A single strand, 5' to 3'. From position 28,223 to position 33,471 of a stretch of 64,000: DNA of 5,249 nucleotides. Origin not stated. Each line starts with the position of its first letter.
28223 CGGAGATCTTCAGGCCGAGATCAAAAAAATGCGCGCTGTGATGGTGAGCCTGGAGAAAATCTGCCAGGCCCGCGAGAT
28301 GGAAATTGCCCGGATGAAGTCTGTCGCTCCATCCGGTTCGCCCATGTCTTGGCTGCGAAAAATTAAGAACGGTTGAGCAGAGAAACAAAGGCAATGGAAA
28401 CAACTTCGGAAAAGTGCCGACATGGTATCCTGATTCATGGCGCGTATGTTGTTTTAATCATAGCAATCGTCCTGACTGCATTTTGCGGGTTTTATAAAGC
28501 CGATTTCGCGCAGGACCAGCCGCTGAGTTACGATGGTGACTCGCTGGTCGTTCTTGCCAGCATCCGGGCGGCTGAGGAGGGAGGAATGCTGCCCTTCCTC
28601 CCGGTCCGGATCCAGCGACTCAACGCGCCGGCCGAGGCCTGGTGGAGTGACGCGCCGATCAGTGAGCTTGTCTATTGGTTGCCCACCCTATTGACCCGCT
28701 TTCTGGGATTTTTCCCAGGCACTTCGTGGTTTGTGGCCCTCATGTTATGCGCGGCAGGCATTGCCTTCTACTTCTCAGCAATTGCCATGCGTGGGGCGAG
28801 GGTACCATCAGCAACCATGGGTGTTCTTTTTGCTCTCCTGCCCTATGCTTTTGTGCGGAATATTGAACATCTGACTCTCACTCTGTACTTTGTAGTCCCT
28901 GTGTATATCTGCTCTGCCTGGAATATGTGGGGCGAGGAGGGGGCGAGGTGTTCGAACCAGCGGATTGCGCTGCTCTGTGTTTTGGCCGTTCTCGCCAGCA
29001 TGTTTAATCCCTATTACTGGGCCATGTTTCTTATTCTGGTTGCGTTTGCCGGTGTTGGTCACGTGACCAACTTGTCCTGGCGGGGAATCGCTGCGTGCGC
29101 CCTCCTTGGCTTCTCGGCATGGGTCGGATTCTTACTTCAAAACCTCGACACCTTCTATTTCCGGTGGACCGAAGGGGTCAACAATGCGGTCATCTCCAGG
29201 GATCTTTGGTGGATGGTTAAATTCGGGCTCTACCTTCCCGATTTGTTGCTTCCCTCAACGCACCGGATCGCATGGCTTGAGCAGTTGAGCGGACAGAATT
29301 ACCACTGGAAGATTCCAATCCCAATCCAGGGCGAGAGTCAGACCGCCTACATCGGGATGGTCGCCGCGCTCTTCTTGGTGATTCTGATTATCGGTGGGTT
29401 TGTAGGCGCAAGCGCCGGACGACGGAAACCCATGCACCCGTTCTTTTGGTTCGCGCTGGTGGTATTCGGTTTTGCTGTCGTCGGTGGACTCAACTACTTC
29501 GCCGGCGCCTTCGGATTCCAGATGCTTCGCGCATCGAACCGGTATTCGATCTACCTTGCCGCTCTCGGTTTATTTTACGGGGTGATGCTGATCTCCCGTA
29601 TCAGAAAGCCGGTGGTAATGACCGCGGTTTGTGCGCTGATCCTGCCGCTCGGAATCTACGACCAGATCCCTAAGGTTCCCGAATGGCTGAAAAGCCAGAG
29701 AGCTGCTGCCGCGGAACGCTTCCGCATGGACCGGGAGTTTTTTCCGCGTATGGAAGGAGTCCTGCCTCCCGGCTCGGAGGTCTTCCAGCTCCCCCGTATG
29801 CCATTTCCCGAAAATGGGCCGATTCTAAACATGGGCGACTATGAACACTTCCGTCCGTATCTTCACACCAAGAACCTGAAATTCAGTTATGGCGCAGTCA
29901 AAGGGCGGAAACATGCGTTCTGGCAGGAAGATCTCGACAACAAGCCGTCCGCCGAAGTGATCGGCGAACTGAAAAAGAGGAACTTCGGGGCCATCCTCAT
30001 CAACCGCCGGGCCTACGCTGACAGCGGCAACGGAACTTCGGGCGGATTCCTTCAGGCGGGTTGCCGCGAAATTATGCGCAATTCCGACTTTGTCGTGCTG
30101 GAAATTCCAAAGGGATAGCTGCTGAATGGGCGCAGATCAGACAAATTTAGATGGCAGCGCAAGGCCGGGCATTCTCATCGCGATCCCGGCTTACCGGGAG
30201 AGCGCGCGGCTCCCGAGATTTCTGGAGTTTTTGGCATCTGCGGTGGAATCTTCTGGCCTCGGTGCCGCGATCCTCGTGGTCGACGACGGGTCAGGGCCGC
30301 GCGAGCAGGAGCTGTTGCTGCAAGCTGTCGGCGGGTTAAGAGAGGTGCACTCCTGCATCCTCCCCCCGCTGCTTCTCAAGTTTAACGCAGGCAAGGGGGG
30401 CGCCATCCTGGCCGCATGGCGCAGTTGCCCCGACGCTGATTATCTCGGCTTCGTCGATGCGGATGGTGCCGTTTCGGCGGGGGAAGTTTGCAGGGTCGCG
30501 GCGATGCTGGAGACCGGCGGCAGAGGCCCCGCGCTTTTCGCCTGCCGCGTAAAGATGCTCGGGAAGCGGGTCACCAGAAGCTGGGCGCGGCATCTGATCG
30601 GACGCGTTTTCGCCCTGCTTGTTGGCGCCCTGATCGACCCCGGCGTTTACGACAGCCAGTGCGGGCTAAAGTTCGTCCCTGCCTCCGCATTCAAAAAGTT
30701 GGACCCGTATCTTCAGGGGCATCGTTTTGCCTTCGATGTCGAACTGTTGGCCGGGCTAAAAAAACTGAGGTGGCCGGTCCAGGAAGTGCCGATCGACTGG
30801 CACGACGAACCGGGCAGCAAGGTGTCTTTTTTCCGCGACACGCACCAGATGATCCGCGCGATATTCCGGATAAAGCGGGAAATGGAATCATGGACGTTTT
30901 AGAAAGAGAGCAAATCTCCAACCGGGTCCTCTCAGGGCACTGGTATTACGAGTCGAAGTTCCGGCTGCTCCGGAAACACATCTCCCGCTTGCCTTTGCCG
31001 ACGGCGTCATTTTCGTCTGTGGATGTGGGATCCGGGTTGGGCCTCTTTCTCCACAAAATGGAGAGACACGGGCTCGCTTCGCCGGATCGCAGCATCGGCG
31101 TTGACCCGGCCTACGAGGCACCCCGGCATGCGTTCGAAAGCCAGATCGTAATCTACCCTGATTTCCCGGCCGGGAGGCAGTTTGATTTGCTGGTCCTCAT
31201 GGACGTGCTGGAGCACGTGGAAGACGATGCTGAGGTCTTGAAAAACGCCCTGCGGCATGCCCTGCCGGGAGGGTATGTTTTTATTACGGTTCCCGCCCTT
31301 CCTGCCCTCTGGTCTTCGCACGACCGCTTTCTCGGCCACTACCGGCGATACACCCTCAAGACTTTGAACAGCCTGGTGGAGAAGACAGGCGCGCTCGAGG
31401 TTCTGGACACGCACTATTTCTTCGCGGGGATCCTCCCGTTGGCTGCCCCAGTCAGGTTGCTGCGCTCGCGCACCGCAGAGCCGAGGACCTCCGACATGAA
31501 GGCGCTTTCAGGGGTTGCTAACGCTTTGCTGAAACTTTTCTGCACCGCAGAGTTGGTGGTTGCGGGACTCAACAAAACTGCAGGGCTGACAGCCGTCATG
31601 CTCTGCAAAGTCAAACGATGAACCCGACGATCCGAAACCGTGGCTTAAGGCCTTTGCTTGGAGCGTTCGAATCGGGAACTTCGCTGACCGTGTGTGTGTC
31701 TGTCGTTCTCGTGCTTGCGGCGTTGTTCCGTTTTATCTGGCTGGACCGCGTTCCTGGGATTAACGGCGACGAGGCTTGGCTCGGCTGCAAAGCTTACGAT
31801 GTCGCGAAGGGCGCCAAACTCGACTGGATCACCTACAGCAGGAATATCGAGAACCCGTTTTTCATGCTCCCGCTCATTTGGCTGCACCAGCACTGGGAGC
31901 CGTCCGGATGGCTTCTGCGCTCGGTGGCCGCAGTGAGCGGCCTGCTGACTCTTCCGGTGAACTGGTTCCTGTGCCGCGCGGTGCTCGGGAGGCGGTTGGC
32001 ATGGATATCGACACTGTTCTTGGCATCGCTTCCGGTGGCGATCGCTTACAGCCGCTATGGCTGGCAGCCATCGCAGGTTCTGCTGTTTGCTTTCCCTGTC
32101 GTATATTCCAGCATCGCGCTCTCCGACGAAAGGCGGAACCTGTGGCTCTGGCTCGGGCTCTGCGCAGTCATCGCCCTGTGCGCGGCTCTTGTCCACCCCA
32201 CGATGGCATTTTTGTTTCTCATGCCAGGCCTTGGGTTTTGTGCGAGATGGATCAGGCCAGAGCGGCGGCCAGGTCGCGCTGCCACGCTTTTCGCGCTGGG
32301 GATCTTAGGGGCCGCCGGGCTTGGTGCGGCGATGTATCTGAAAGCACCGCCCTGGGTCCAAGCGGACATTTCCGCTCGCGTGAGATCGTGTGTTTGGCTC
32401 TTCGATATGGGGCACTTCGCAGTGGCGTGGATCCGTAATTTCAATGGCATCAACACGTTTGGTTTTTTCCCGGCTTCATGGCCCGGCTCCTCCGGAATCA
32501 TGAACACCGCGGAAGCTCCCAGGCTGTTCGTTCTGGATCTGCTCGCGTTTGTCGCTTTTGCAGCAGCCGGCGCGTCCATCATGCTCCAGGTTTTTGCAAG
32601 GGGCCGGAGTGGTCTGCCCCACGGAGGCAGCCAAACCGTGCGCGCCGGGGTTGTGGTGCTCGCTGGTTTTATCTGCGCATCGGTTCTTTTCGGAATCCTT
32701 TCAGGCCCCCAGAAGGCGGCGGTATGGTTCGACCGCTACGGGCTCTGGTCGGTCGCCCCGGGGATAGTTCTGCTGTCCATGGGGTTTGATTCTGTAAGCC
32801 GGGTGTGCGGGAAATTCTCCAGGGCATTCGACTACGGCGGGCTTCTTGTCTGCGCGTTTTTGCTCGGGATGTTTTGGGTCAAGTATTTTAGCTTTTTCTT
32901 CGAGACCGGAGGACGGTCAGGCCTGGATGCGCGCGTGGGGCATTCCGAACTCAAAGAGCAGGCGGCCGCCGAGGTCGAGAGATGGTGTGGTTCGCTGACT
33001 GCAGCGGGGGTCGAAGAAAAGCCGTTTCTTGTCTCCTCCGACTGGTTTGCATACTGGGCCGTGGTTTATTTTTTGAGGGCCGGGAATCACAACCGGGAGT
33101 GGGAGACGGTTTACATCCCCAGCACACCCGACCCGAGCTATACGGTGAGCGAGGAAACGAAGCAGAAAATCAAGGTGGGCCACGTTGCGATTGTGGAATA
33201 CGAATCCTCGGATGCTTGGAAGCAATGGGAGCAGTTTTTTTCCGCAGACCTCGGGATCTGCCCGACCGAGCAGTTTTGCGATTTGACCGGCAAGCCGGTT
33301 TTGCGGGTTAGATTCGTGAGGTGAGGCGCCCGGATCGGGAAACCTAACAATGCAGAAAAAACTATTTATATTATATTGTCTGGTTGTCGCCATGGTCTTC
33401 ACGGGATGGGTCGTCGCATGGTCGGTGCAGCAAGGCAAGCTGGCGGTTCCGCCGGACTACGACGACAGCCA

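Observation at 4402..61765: Recurrent module: polyprenyl-phosphate-type GT2 + SAM methyltransferase + GT-C-like membrane protein, with seven GT-C-like proteins in one locus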

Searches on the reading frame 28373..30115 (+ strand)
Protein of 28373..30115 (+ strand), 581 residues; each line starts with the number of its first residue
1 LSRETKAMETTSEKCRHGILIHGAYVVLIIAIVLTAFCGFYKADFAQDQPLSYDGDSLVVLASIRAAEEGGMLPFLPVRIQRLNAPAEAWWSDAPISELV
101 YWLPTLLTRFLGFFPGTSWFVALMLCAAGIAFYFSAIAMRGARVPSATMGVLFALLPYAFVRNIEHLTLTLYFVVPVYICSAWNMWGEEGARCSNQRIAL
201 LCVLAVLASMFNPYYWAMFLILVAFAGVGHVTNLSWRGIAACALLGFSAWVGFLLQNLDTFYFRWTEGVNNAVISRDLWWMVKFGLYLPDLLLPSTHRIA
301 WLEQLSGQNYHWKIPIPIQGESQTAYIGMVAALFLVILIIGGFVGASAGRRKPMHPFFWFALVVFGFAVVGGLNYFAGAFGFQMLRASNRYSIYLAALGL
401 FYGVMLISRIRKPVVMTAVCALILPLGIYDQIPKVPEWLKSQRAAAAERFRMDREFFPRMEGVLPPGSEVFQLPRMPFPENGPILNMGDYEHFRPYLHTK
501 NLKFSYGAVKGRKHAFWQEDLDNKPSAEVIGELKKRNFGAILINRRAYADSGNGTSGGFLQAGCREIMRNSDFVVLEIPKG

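Call 3: search_protein_families(library=pfam, proteins=[window:28373-30115:+], max_evalue=0.01)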
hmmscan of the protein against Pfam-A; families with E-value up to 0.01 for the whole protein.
window:28373-30115:+ (581 aa): 0 families

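Call 17: search_protein_families(library=ncbifam, proteins=[window:28373-30115:+], max_evalue=0.01)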
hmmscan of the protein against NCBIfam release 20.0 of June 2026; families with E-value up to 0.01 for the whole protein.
window:28373-30115:+ (581 aa): 0 families

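Call 62: search_protein_representatives(protein=window:28373-30115:+)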
Query: 581 residues. Proteins with E-value up to 0.001 (for the whole library): 4026; up to 1e-10: 3230; up to 1e-30: 888. The best 150 are listed.
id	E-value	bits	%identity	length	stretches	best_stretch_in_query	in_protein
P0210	2.4e-237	805.5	63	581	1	25-576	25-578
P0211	1.6e-127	442.8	42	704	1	33-578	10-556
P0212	1.3e-124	433.2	40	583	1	22-578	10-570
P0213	2.6e-110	386.0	36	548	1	30-572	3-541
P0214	1.2e-107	377.2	100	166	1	416-581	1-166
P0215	8.3e-100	351.3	35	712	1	18-575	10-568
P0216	1.7e-96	340.3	36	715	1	52-577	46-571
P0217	3.5e-96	339.3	39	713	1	31-579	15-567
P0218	1.1e-92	327.7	41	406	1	198-578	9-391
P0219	2.2e-91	323.5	37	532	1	25-535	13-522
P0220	6.6e-91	321.9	36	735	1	22-570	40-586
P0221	1.8e-90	320.4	37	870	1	31-579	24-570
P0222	2.9e-89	316.5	36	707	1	24-564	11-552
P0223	1.3e-82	294.4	35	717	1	47-577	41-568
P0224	3.0e-82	293.3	32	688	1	26-578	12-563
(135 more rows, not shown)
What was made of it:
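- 28394..30118 (+): M2: polytopic membrane protein of a large uncharacterised family. GT-C status is unresolved. 4026 representatives at E<=0.001 (call 62).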

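Call 64: search_protein_families(library=pfam, alignment_id=A3, max_evalue=0.01)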
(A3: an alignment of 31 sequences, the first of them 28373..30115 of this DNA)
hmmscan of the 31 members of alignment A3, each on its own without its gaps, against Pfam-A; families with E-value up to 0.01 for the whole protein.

A. member 1, window:28373-30115:+ (581 aa): 0 families

B. families by the number of members that match (of 31 scanned): 6 families
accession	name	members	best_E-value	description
PF22895.2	DUF7024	1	5.1e-14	Domain of unknown function (DUF7024)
PF22633.2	F5_F8_type_C_2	1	4.5e-05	NedA-like, galactose-binding domain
PF24287.1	DUF7475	1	0.0014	Family of unknown function (DUF7475)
PF00754.31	F5_F8_type_C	1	0.0016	F5/8 type C domain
PF10329.14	DUF2417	1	0.008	Region of unknown function (DUF2417)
PF03699.18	UPF0182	1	0.0087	Uncharacterised protein family (UPF0182)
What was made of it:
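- On GT-C glycosyltransferase superfamily (M2 only): No Pfam hit for M2, and none shared by its 30 homologues (call 64).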

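Call 65: search_solved_structures(query=A3, max_evalue=1)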
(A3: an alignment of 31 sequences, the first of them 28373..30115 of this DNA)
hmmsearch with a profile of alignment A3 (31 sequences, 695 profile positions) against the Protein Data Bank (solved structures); distinct sequences matched with E-value up to 1: 4.
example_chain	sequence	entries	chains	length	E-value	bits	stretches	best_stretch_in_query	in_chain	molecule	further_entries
5xtc_l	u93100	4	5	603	0.00083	20.8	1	110-218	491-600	NADH-ubiquinone oxidoreductase chain 5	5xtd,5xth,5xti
9ti4_l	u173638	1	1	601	0.0011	20.4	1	110-218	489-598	NADH-ubiquinone oxidoreductase chain 5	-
9cwt_l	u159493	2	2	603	0.0011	20.4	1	110-218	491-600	NADH-ubiquinone oxidoreductase chain 5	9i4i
9mt6_D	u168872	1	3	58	0.88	10.8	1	188-222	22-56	Pre-glycoprotein polyprotein GP complex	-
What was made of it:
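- M2 remains unassigned (calls 64, 65).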

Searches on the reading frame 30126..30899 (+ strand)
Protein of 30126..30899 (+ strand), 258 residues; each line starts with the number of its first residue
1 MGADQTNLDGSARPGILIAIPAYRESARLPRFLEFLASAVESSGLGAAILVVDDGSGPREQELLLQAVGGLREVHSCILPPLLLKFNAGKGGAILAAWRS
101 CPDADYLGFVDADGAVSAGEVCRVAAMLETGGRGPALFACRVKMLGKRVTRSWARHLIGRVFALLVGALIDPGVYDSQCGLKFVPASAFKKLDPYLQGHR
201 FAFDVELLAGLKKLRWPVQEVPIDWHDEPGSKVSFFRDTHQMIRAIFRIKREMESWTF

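Call 3: search_protein_families(library=pfam, proteins=[window:30126-30899:+], max_evalue=0.01)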
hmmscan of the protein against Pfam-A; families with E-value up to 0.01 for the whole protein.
window:30126-30899:+ (258 aa): 1 family
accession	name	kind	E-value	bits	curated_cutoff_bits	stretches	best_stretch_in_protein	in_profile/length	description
PF00535.33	Glycos_transf_2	-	4.2e-10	40.3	23.3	1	18-141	2-116/168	Glycosyl transferase family 2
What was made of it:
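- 30126..30902 (+): G2: short GT2, weakly ArnC-like. PF00535 40 bits (call 3).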

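Call 14: search_solved_structures(query=window:30126-30899:+, max_evalue=0.1)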
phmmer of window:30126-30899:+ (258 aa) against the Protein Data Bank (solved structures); distinct sequences matched with E-value up to 0.1: 3.
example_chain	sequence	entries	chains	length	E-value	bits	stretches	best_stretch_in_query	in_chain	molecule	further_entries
8vxh_A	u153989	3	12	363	8.2e-08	35.2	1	14-132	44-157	Undecaprenyl-phosphate 4-deoxy-4-formamido-L-arabinose transferase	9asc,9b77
9bhc_C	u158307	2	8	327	8.4e-08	35.2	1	15-132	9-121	Undecaprenyl-phosphate 4-deoxy-4-formamido-L-arabinose transferase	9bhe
9hwj_A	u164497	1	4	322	8.9e-07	31.8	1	16-181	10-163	Undecaprenyl-phosphate 4-deoxy-4-formamido-L-arabinose transferase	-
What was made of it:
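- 30126..30902 (+): Its only PDB hits are ArnC, at 32-35 bits (call 14).
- G2 is only weakly ArnC-like, at 35 bits (call 14).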

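Call 17: search_protein_families(library=ncbifam, proteins=[window:30126-30899:+], max_evalue=0.01)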
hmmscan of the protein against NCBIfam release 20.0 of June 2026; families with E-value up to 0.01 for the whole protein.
window:30126-30899:+ (258 aa): 6 families
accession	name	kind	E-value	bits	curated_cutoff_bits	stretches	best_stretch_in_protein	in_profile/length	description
NF007986.1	PRK10714.1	equivalog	3.3e-07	29.6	529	1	18-131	10-118/316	undecaprenyl-phosphate 4-deoxy-4-formamido-L-arabinose transferase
TIGR04242.1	nodulat_NodC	equivalog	0.00044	19.3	550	1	9-159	43-183/395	chitooligosaccharide synthase NodC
NF058614.1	PPMAGASynPpgS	equivalog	0.0011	18.5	370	1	18-224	4-195/226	polyprenyl-phospho-N-acetylgalactosaminyl synthase PpgS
TIGR04182.1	glyco_TIGR04182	equivalog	0.0012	18.3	325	1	87-252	57-220/293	S-layer glycoprotein N-glycosyltransferase AglJ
NF038302.1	EPS_HpsE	equivalog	0.0025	16.8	300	1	17-64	4-51/307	hormogonium polysaccharide biosynthesis glycosyltransferase HpsE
TIGR04283.1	glyco_like_mftF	equivalog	0.0094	15.6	182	0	18-214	3-172/221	TIGR04283 family arsenosugar biosynthesis glycosyltransferase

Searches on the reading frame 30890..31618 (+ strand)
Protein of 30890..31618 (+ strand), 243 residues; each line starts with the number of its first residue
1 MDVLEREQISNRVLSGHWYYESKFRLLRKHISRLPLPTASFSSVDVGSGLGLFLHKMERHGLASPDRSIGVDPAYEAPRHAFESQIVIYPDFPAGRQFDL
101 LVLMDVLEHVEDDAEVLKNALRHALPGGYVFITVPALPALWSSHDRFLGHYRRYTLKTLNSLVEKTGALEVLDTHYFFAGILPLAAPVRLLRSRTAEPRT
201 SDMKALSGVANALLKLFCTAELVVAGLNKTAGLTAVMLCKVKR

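Call 3: search_protein_families(library=pfam, proteins=[window:30890-31618:+], max_evalue=0.01)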
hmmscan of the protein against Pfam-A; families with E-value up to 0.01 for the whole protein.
window:30890-31618:+ (243 aa): 5 families
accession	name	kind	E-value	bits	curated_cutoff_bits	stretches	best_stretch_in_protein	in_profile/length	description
PF13489.12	Methyltransf_23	-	1.5e-16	61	27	1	24-167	6-158/164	Methyltransferase domain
PF08241.18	Methyltransf_11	-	1.9e-08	35.3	21.2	1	44-132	1-95/95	Methyltransferase domain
PF08242.18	Methyltransf_12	-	2.9e-07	31.6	30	1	44-129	1-97/98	Methyltransferase domain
PF13649.12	Methyltransf_25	-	0.00019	22.5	27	1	44-128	2-97/97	Methyltransferase domain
PF13847.12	Methyltransf_31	-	0.0015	18.7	27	0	96-146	73-127/145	Methyltransferase domain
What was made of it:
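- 30890..31621 (+): T2: class I SAM methyltransferase. PF13489 61 bits, PF08241 35 bits (call 3).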

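Call 17: search_protein_families(library=ncbifam, proteins=[window:30890-31618:+], max_evalue=0.01)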
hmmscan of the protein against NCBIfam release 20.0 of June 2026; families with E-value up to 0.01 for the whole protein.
window:30890-31618:+ (243 aa): 2 families
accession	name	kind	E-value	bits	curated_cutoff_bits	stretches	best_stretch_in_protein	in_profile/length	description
TIGR01983.1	UbiG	equivalog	3e-08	33.3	102.95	1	39-133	49-152/228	bifunctional 2-polyprenyl-6-hydroxyphenol methylase/3-demethylubiquinol 3-O-methyltransferase UbiG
NF011650.0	PRK15068.1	equivalog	0.0013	17.7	209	1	16-130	103-223/324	tRNA 5-methoxyuridine(34)/uridine 5-oxyacetic acid(34) synthase CmoB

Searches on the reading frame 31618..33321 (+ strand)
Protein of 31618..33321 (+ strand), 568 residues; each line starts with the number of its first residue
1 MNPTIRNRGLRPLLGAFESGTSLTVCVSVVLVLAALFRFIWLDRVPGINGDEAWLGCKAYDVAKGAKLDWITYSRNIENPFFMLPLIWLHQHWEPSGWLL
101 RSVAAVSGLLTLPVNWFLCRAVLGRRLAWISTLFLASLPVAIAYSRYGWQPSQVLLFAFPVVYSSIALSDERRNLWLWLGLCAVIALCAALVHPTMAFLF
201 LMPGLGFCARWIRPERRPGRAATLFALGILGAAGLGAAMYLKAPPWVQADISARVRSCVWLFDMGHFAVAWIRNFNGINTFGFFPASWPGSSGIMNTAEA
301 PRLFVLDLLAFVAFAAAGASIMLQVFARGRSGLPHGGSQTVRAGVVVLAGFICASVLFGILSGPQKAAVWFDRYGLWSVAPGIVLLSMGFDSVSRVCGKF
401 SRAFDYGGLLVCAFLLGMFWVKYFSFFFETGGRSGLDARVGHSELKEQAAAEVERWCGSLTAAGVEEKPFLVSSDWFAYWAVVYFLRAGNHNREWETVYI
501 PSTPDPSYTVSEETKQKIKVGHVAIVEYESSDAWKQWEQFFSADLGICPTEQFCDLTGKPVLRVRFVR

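Call 3: search_protein_families(library=pfam, proteins=[window:31618-33321:+], max_evalue=0.01)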
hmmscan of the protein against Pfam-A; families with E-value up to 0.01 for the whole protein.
window:31618-33321:+ (568 aa): 1 family
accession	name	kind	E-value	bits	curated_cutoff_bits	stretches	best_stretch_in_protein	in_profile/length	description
PF13231.12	PMT_2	-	4.7e-05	24.1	26.1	1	95-201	19-123/160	Dolichyl-phosphate-mannose-protein mannosyltransferase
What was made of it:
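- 31618..33324 (+): M3: GT-C-like membrane protein (PMT_2/Agl23-like). PF13231 24.1 bits, E 4.7e-5, below the gathering score of 26.1 (call 3).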

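Call 17: search_protein_families(library=ncbifam, proteins=[window:31618-33321:+], max_evalue=0.01)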
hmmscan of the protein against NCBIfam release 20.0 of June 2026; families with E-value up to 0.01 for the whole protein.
window:31618-33321:+ (568 aa): 1 family
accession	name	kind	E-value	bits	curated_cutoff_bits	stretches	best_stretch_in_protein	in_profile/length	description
TIGR03663.1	TIGR03663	subfamily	1.3e-08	34.3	126.25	1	26-190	3-160/435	flippase activity-associated protein Agl23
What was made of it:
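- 31618..33324 (+): TIGR03663 Agl23 34 bits, E 1.3e-8 (call 17).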
